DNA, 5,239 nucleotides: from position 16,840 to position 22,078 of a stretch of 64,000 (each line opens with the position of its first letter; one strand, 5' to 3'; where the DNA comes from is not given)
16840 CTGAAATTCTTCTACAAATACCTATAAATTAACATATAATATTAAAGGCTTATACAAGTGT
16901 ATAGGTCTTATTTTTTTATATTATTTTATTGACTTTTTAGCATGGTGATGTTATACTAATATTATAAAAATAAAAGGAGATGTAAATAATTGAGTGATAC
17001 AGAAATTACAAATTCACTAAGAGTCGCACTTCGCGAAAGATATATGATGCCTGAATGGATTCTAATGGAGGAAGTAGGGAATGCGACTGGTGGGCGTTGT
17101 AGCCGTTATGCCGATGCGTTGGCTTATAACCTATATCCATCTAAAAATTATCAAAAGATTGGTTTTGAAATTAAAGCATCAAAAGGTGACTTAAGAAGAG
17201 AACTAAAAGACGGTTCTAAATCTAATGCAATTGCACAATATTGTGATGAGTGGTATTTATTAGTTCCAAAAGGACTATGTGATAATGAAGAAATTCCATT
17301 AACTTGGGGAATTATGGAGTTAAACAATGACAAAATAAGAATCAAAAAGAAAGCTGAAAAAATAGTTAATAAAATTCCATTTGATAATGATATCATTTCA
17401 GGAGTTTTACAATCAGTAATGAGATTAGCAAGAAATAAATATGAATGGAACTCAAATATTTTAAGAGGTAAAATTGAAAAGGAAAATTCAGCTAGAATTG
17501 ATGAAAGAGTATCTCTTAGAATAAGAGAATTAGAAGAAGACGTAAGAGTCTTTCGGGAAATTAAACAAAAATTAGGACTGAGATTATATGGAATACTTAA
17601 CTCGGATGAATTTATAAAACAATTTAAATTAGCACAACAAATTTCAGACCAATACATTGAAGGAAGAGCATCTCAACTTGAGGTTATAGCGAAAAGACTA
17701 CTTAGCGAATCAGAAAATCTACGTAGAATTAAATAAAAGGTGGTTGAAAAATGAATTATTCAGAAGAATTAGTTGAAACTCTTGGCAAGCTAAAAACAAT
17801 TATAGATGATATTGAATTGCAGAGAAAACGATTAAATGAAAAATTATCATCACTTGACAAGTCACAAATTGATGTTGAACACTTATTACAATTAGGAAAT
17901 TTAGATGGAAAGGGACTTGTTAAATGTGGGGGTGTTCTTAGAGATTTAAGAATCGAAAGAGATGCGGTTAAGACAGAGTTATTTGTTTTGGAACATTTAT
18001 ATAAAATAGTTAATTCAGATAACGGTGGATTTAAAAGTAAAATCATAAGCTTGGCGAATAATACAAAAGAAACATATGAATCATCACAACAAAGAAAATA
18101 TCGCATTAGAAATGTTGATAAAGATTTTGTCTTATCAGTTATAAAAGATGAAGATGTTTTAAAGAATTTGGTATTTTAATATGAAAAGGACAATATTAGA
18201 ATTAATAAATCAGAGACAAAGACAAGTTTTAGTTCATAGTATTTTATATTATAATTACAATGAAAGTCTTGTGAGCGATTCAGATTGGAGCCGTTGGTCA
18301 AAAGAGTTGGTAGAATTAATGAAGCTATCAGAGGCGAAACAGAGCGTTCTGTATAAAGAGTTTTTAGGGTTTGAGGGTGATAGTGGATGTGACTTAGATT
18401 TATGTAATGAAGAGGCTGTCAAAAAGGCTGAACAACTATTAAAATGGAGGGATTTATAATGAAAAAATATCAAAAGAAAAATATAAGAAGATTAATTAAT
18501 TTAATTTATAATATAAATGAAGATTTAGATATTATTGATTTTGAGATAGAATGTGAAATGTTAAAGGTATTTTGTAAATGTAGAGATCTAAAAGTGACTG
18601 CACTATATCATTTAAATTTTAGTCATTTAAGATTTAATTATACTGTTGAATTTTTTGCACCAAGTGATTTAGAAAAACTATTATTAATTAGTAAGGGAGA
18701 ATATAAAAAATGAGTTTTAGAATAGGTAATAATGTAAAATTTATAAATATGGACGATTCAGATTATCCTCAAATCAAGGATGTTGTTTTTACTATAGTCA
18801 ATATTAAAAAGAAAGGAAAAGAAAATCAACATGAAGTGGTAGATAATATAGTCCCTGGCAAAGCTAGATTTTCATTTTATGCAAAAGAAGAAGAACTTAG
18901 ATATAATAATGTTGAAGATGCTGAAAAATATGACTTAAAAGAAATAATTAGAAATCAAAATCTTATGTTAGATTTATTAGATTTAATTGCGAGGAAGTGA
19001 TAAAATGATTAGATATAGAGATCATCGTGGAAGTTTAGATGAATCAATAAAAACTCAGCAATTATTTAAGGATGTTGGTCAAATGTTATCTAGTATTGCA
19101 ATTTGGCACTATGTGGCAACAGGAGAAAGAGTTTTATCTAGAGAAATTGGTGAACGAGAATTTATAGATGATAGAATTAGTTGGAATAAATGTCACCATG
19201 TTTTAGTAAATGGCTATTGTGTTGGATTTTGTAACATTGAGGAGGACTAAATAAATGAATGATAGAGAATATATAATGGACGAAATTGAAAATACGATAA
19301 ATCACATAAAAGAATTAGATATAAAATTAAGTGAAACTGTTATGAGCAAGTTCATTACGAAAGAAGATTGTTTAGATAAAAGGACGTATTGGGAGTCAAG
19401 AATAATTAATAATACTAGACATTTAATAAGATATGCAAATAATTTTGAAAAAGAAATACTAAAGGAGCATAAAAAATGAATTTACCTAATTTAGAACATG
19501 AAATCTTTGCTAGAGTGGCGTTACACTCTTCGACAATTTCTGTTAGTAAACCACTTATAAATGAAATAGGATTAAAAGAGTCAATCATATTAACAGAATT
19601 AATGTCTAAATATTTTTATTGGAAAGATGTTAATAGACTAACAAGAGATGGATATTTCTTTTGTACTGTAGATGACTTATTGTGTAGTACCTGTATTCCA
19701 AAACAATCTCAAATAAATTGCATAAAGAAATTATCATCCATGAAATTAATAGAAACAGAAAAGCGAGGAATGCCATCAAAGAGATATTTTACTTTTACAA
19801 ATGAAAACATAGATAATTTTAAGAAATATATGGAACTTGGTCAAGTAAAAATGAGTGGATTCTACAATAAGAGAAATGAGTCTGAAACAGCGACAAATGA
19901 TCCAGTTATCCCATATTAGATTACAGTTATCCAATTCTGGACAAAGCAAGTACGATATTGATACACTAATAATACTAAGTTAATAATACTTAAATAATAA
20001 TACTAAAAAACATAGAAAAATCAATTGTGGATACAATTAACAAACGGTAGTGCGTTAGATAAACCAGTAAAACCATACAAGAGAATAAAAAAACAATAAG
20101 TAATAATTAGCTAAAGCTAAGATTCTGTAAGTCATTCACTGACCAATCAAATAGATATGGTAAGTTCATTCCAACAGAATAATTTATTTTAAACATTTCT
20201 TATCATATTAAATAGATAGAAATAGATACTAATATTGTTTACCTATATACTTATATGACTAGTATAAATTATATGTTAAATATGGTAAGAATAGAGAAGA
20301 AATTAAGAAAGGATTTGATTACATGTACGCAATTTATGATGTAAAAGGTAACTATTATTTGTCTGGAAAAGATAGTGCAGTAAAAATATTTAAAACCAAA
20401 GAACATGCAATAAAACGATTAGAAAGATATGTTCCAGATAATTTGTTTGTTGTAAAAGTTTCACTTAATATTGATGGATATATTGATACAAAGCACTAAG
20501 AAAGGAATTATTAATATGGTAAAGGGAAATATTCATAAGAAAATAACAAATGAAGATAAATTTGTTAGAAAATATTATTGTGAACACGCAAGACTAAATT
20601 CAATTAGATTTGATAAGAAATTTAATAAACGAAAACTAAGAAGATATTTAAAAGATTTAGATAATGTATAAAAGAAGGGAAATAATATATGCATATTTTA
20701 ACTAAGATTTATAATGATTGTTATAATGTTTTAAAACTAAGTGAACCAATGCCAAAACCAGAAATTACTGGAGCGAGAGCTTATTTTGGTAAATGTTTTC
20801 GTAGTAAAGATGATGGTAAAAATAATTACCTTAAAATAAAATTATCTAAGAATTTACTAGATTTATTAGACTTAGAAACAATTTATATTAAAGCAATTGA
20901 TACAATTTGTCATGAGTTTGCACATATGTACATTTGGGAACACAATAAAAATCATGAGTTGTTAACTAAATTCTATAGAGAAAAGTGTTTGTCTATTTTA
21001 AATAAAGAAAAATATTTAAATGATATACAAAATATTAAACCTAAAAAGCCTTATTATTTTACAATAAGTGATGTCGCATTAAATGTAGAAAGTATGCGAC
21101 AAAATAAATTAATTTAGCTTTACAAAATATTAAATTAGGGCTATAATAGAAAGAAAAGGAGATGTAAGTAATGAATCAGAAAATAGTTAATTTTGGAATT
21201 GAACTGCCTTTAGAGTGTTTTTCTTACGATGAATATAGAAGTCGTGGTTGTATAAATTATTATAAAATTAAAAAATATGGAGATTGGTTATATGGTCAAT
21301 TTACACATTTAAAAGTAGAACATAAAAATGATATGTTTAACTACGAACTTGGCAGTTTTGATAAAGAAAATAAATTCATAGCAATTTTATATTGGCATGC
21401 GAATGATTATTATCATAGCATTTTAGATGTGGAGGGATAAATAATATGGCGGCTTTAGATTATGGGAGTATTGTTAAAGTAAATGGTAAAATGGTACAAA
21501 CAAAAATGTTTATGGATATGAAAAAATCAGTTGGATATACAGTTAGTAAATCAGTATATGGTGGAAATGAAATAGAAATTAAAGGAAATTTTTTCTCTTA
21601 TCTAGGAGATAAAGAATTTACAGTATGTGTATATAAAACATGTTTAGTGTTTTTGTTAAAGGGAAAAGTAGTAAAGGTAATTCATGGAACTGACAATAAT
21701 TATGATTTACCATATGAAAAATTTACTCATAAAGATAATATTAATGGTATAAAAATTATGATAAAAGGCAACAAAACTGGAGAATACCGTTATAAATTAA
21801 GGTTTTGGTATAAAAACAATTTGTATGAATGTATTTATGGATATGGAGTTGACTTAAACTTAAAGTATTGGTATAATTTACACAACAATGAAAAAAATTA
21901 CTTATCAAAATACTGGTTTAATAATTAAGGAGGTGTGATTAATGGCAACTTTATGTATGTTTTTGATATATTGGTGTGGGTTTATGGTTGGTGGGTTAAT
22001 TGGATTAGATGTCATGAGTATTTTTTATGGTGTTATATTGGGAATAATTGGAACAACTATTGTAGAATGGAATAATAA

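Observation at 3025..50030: Dispersed fixed-geometry 60-bp intergenic element in six copies: candidate phage-specific regulatory system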

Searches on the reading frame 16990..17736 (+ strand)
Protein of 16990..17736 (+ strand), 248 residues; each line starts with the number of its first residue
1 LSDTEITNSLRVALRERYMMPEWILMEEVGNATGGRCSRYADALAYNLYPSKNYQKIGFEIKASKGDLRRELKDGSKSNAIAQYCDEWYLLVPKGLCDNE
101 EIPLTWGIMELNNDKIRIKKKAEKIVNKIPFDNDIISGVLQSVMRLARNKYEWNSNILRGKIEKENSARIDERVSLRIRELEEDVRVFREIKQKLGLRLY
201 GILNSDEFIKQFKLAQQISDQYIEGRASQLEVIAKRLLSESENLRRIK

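Call 29: search_protein_families(library=pfam, proteins=[window:16990-17736:+], max_evalue=0.01)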
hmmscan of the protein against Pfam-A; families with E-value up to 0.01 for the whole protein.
window:16990-17736:+ (248 aa): 0 families

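Call 46: search_protein_families(library=phrogs, proteins=[window:16990-17736:+], max_evalue=0.001)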
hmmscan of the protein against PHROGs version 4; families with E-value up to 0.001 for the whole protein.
window:16990-17736:+ (248 aa): 3 families
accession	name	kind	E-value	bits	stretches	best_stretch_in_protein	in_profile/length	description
phrog_14517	-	unknown function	2.5e-34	120.1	1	7-194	6-200/296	-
phrog_5429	-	DNA, RNA and nucleotide metabolism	8.5e-23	82.1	1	29-148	38-162/176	DNA repair protein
phrog_2776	-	unknown function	3.1e-11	44.3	1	28-178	33-174/181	-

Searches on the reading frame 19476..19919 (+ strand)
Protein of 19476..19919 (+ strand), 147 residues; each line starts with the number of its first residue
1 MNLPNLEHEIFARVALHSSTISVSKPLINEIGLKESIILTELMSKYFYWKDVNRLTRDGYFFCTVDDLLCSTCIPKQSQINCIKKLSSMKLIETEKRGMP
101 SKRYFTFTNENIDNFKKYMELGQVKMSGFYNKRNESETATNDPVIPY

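Call 29: search_protein_families(library=pfam, proteins=[window:19476-19919:+], max_evalue=0.01)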
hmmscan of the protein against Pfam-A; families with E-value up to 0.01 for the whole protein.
window:19476-19919:+ (147 aa): 0 families

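Call 46: search_protein_families(library=phrogs, proteins=[window:19476-19919:+], max_evalue=0.001)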
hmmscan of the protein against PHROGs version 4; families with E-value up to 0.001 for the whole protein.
window:19476-19919:+ (147 aa): 2 families
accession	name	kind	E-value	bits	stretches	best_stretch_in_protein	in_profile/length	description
phrog_9773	-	DNA, RNA and nucleotide metabolism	6.6e-07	30.3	1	42-112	33-102/288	replication initiation O-like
phrog_428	-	DNA, RNA and nucleotide metabolism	2.9e-05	24.4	1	18-120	88-188/455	replication initiation protein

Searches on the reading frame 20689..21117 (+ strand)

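Call 29: search_protein_families(library=pfam, proteins=[window:20689-21117:+], max_evalue=0.01)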
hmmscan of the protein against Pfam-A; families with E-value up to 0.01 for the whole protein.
window:20689-21117:+ (142 aa): 1 family
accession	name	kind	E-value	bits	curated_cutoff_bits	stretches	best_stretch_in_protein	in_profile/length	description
PF10263.15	SprT-like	-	2.7e-05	24.4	25.6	1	30-87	30-79/108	SprT-like family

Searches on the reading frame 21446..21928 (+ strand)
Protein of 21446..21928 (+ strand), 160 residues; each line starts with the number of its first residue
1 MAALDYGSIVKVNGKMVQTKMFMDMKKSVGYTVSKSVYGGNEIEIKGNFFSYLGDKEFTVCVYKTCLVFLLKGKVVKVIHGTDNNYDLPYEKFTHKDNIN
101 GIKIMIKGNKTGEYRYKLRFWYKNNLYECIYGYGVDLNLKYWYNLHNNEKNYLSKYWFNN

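Call 29: search_protein_families(library=pfam, proteins=[window:21446-21928:+], max_evalue=0.01)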
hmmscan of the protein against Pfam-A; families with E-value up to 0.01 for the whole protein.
window:21446-21928:+ (160 aa): 0 families

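Call 31: find_homologous_proteins(query=window:21446-21928:+, max_evalue=0.00001)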
Query window:21446-21928:+ (160 aa): 26 proteins with E <= 0.00001 among 62 candidates. Only proteins of 88 to 280 residues were searched: fused or split forms outside these lengths cannot appear, so this answer is no evidence that the protein stands alone or is whole; find_related_loci, which searches DNA, has no such limit.
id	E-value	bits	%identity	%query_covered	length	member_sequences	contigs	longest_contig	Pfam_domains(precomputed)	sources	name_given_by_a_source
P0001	1.1e-102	359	100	100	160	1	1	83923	-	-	-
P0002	4.7e-71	256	76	100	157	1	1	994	-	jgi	-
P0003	1.5e-41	160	48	100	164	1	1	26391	-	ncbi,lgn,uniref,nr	ncbi:hypothetical protein [Clostridium sp. C8-1-8]|uniref:hypothetical protein n=1 Tax=Clostridium s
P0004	5.1e-39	152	47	100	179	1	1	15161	-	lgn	-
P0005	7.5e-39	152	48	99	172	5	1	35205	-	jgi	-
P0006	4.8e-38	149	42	99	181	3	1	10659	-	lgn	-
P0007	5.3e-36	142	47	99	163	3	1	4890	-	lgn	-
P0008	7.9e-33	132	44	99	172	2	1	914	-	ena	-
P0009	8.0e-33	132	41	99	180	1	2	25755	-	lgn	-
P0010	8.7e-33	132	44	100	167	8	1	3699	-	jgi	-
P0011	1.3e-32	131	45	100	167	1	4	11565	-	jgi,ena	-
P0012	1.9e-32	131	44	100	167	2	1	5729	-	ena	-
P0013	3.6e-32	130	42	99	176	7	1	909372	-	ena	-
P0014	5.6e-32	129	42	99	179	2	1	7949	-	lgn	-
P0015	7.1e-32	129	43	98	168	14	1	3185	-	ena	-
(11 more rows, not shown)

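Call 32: find_encoding_contigs(protein=P0005, flank=10000, max_places=3)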
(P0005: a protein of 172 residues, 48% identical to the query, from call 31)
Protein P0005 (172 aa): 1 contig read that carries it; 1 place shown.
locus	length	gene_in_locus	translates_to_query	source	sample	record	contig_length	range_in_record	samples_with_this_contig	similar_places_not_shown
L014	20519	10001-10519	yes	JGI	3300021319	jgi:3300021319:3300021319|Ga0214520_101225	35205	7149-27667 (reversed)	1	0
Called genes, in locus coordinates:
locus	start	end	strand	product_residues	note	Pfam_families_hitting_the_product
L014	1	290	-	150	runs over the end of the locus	PF01478:Peptidase_A24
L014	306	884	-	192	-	-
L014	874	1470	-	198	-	-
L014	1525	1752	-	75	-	-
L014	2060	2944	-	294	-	-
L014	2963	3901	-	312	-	PF00482:T2SSF (faint)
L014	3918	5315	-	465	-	PF00437:T2SSE, PF00448:SRP54 (faint)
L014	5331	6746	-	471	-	PF13614:AAA_31 (weak)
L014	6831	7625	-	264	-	PF16976:RcpC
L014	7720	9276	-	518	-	PF13614:AAA_31, PF01656:CbiA (weak)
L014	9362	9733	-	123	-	-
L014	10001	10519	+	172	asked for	-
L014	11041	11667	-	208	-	PF04542:Sigma70_r2, PF04545:Sigma70_r4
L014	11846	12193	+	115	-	-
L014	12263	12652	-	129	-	PF13307:Helicase_C_2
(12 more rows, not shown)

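Call 33: find_encoding_contigs(protein=P0003, flank=10000, max_places=3)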
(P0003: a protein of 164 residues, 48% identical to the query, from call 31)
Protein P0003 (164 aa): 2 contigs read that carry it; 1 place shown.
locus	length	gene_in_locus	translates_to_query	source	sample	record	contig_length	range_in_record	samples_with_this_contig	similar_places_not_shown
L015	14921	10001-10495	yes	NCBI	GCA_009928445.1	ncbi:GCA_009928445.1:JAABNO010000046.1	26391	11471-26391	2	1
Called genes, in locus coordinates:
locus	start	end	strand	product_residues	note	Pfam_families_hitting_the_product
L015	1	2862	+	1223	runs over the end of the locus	PF02574:S-methyl_trans, PF00809:Pterin_bind, PF02607:B12-binding_2, PF02310:B12-binding, PF02965:Met_synt_B12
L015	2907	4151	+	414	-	PF00994:MoCF_biosynth, PF18146:CinA_KH, PF02464:CinA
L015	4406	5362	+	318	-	PF02517:Rce1-like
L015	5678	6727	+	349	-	PF01547:SBP_bac_1, PF13343:SBP_bac_6, PF13416:SBP_bac_8, PF13531:SBP_bac_11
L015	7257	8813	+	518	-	PF03193:RsgA_GTPase (faint), PF00005:ABC_tran, PF01926:MMR_HSR1 (faint), PF02463:SMC_N (faint), PF13304:AAA_21 (faint), PF13401:AAA_22 (faint), PF12848:ABC_tran_Xtn, PF00005:ABC_tran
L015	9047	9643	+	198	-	-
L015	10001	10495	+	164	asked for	-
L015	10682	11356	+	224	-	PF00149:Metallophos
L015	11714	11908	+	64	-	-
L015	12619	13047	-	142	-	-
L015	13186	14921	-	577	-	?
